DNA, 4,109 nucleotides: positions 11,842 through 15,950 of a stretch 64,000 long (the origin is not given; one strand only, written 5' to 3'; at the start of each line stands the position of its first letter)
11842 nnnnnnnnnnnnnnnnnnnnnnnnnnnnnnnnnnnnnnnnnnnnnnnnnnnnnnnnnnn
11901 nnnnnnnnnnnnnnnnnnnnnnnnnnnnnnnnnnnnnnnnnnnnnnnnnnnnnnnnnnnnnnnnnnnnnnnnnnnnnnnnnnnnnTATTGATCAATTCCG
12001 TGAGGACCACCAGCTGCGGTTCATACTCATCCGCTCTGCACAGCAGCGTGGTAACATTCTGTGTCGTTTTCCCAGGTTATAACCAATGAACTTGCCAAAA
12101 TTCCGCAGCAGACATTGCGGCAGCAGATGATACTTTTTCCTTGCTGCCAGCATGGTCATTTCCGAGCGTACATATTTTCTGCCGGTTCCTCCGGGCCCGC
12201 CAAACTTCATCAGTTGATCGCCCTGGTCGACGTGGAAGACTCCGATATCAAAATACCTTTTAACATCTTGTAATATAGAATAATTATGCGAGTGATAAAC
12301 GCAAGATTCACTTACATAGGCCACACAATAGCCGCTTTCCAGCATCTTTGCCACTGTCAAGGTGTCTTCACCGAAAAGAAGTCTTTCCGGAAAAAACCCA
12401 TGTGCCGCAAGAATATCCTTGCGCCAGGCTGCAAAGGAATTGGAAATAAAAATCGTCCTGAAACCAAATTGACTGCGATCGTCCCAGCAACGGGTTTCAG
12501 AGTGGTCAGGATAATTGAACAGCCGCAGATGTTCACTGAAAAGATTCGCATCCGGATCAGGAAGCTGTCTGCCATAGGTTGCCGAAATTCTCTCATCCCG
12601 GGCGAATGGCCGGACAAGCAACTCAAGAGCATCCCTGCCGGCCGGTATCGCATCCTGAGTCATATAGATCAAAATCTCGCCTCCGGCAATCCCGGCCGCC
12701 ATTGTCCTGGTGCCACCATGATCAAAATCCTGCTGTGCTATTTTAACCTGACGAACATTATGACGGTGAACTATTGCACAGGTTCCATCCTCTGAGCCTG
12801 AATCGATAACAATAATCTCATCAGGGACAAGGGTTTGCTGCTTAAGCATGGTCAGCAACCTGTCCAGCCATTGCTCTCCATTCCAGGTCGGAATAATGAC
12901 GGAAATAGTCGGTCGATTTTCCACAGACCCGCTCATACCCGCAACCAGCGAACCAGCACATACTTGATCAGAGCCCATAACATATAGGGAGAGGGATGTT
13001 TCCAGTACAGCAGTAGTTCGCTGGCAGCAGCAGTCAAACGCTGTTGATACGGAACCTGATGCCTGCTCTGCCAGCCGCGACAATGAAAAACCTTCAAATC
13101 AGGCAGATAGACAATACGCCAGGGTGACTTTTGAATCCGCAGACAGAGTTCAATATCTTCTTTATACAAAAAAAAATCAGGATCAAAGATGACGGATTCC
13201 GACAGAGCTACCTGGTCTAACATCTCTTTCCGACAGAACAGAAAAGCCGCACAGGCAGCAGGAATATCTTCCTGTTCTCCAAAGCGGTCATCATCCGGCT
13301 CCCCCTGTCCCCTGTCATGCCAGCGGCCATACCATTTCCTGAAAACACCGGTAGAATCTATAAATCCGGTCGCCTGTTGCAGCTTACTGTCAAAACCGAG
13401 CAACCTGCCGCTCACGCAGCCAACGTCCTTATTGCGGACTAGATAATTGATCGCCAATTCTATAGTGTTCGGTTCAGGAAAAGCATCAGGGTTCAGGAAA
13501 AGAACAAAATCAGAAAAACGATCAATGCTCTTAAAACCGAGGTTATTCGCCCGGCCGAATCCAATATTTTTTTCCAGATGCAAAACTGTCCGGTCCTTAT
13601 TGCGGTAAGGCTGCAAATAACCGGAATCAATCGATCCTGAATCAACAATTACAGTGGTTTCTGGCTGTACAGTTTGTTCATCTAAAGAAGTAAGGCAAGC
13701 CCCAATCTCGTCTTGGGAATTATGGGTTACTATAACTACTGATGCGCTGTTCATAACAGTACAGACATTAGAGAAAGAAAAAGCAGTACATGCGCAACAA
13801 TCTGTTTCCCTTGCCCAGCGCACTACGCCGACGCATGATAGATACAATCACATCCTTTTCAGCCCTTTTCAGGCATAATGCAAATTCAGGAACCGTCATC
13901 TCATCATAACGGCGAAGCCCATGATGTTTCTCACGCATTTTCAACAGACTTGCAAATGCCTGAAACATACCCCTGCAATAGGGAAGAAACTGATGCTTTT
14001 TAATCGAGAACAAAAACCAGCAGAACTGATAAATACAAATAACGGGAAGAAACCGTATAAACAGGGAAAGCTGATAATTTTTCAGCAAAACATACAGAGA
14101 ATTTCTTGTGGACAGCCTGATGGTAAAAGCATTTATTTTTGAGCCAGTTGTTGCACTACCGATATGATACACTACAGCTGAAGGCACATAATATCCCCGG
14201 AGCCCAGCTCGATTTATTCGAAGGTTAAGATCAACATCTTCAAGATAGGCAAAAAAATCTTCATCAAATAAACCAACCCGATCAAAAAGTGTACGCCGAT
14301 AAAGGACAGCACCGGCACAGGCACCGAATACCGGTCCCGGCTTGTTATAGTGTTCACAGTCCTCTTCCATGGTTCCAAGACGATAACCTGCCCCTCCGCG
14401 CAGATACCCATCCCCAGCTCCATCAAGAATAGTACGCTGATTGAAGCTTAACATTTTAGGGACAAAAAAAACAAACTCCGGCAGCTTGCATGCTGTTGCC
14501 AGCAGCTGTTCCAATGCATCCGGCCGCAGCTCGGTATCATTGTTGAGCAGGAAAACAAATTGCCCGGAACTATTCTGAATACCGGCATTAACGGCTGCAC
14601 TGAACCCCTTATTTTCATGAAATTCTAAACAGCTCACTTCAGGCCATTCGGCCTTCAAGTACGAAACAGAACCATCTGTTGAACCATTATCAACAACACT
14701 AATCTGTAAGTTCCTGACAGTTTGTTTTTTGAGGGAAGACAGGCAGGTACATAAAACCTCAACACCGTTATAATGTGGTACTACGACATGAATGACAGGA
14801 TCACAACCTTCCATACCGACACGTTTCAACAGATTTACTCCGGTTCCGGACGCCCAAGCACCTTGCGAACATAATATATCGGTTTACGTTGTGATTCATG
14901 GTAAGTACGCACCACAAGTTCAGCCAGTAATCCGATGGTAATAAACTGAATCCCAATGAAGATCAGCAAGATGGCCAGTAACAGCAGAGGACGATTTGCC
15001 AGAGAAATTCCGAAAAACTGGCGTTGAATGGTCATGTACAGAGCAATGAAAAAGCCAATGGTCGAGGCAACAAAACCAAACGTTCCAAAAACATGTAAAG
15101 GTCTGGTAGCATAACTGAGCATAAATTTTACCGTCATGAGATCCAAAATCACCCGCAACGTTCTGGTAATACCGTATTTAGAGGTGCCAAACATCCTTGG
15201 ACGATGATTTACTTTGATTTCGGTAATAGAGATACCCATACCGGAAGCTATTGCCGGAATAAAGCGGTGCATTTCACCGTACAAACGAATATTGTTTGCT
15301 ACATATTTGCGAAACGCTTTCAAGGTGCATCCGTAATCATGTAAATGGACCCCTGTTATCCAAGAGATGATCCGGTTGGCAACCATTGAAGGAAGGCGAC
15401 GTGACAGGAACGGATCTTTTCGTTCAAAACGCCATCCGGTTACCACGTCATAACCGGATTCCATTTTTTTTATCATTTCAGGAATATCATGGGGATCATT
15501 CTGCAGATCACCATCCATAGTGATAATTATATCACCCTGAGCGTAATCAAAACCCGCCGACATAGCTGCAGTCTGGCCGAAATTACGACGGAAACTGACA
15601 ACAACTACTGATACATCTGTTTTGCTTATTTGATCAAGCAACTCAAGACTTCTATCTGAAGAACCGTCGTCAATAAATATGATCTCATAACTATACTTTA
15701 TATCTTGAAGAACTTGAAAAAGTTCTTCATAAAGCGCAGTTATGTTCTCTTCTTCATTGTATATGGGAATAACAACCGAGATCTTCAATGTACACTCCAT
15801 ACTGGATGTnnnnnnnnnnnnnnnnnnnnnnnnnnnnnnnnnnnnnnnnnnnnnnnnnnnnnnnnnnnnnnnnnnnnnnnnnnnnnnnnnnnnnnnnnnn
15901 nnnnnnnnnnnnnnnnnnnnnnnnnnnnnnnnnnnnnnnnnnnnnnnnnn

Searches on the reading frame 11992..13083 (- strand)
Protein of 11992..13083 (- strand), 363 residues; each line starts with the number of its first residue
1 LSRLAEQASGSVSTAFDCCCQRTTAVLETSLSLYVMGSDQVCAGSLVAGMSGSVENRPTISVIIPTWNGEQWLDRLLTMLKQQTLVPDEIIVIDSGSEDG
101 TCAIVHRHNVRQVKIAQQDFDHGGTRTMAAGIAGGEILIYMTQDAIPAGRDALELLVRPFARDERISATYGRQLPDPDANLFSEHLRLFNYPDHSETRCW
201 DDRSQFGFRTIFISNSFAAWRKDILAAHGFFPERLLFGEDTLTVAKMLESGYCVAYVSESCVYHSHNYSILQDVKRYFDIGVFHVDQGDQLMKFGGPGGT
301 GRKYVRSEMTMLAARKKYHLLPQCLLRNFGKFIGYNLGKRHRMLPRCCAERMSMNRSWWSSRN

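Call 4: search_protein_families(library=pfam, proteins=[window:11992-13083:-], max_evalue=0.01)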
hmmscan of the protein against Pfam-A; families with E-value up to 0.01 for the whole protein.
window:11992-13083:- (363 aa): 3 families
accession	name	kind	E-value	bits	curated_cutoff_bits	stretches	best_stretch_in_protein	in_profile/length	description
PF00535.33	Glycos_transf_2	-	3.6e-18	66.5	23.3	1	61-206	1-151/168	Glycosyl transferase family 2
PF13641.12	Glyco_tranf_2_3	-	2.8e-10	41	27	1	58-272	1-219/230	Glycosyltransferase like family 2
PF13632.12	Glyco_trans_2_3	-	0.0027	18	27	1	149-271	12-130/198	Glycosyl transferase family group 2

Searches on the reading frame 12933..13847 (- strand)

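Call 4: search_protein_families(library=pfam, proteins=[window:12933-13847:-], max_evalue=0.01)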
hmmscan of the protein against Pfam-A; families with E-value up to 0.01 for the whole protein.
window:12933-13847:- (304 aa): 3 families
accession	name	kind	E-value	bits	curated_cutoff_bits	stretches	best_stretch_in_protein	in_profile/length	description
PF00535.33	Glycos_transf_2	-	4.2e-16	59.8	23.3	1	36-157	1-124/168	Glycosyl transferase family 2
PF13641.12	Glyco_tranf_2_3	-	5.2e-08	33.6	27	1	36-255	4-211/230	Glycosyltransferase like family 2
PF13632.12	Glyco_trans_2_3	-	0.00042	20.6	27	1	209-271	78-137/198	Glycosyl transferase family group 2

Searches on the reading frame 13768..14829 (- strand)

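Call 4: search_protein_families(library=pfam, proteins=[window:13768-14829:-], max_evalue=0.01)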
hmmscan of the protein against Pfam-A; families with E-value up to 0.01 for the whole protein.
window:13768-14829:- (353 aa): 4 families
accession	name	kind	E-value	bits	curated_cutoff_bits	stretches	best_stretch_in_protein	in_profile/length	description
PF00535.33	Glycos_transf_2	-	3.1e-25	89.5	23.3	1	15-183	2-165/168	Glycosyl transferase family 2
PF13641.12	Glyco_tranf_2_3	-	2.2e-13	51.2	27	1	13-242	3-226/230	Glycosyltransferase like family 2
PF13632.12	Glyco_trans_2_3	-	2e-07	31.4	27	1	92-237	2-134/198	Glycosyl transferase family group 2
PF10111.15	Glyco_tranf_2_2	-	8.5e-06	25.9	27.3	1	33-208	22-202/276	Glycosyltransferase like family 2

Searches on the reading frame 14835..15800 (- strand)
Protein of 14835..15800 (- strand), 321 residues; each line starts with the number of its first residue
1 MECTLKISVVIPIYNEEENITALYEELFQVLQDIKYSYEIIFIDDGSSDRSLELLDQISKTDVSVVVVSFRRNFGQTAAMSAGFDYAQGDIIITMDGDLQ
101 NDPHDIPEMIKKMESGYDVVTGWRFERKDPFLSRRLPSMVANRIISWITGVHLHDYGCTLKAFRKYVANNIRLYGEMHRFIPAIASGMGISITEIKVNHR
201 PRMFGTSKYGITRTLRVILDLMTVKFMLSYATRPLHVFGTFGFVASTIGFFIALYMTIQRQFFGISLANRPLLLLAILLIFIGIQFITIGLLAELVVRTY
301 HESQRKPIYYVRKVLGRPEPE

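Call 3: search_protein_families(library=pfam, proteins=[window:14835-15800:-], max_evalue=0.01)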
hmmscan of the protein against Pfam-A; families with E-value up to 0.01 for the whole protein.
window:14835-15800:- (321 aa): 3 families
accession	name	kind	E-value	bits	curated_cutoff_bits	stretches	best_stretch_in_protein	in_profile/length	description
PF00535.33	Glycos_transf_2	-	4.4e-35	121.5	23.3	1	8-169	1-165/168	Glycosyl transferase family 2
PF10111.15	Glyco_tranf_2_2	-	3.4e-10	40.3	27.3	1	8-111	1-104/276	Glycosyltransferase like family 2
PF13704.12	Glyco_tranf_2_4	-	0.0024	18.7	27.5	1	39-98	21-81/98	Glycosyl transferase family 2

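Call 5: search_protein_families(library=ncbifam, proteins=[window:14835-15800:-], max_evalue=1)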
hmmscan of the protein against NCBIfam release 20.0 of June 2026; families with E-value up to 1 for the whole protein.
window:14835-15800:- (321 aa): 26 families (the best 25 are shown)
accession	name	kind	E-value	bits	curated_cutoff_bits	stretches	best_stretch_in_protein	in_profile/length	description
NF007986.1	PRK10714.1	equivalog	2.3e-76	256.8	529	1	5-317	6-314/316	undecaprenyl-phosphate 4-deoxy-4-formamido-L-arabinose transferase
NF047588.1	GlcsyltransPgfSStrep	equivalog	9.8e-55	185.9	500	1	5-313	1-304/308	glycosyltransferase PgfS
TIGR04182.1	glyco_TIGR04182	equivalog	1e-24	87.4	325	1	7-305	2-291/293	S-layer glycoprotein N-glycosyltransferase AglJ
TIGR03937.1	PgaC_IcaA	equivalog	9.5e-19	67.6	422.3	1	6-121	46-160/407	poly-beta-1,6-N-acetyl-D-glucosamine synthase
NF058614.1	PPMAGASynPpgS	equivalog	7.4e-15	55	370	1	8-173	3-167/226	polyprenyl-phospho-N-acetylgalactosaminyl synthase PpgS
TIGR04283.1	glyco_like_mftF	equivalog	1.1e-12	48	182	1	7-129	1-113/221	TIGR04283 family arsenosugar biosynthesis glycosyltransferase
NF007482.0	PRK10073.1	equivalog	1.1e-12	47.6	423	1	2-104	3-101/334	glycosyltransferase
NF041875.1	EPS_EpsD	equivalog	1.4e-12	47.7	370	1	7-115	1-106/325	exopolysaccharide biosynthesis glycosyltransferase EpsD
NF041391.1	DPhHxTase_Halo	equivalog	2.7e-11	42.9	375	1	13-172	3-154/213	dolichyl-phosphate hexose transferase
TIGR03965.1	mycofact_glyco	equivalog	3.8e-10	39.2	280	1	6-112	75-178/467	mycofactocin biosynthesis glycosyltransferase MftF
NF047683.1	TeichurnBiosyTuaG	equivalog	5.1e-10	39.4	400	1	6-114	7-112/252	teichuronic acid biosynthesis protein TuaG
NF050050.1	ProtGlycPglI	equivalog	2.6e-09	36.9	500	1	6-136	3-131/306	GalNAc(5)-diNAcBac-PP-undecaprenol beta-1,3-glucosyltransferase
NF010496.0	PRK13915.1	equivalog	8.7e-09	34.9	262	1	5-109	31-138/307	glucosyl-3-phosphoglycerate synthase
TIGR03111.1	glyc2_xrt_Gpos1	hypoth_equivalog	2.2e-08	33.4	363.95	1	6-119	50-162/439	TIGR03111 family XrtG-associated glycosyltransferase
NF038302.1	EPS_HpsE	equivalog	8e-08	31.6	300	1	6-102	2-100/307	hormogonium polysaccharide biosynthesis glycosyltransferase HpsE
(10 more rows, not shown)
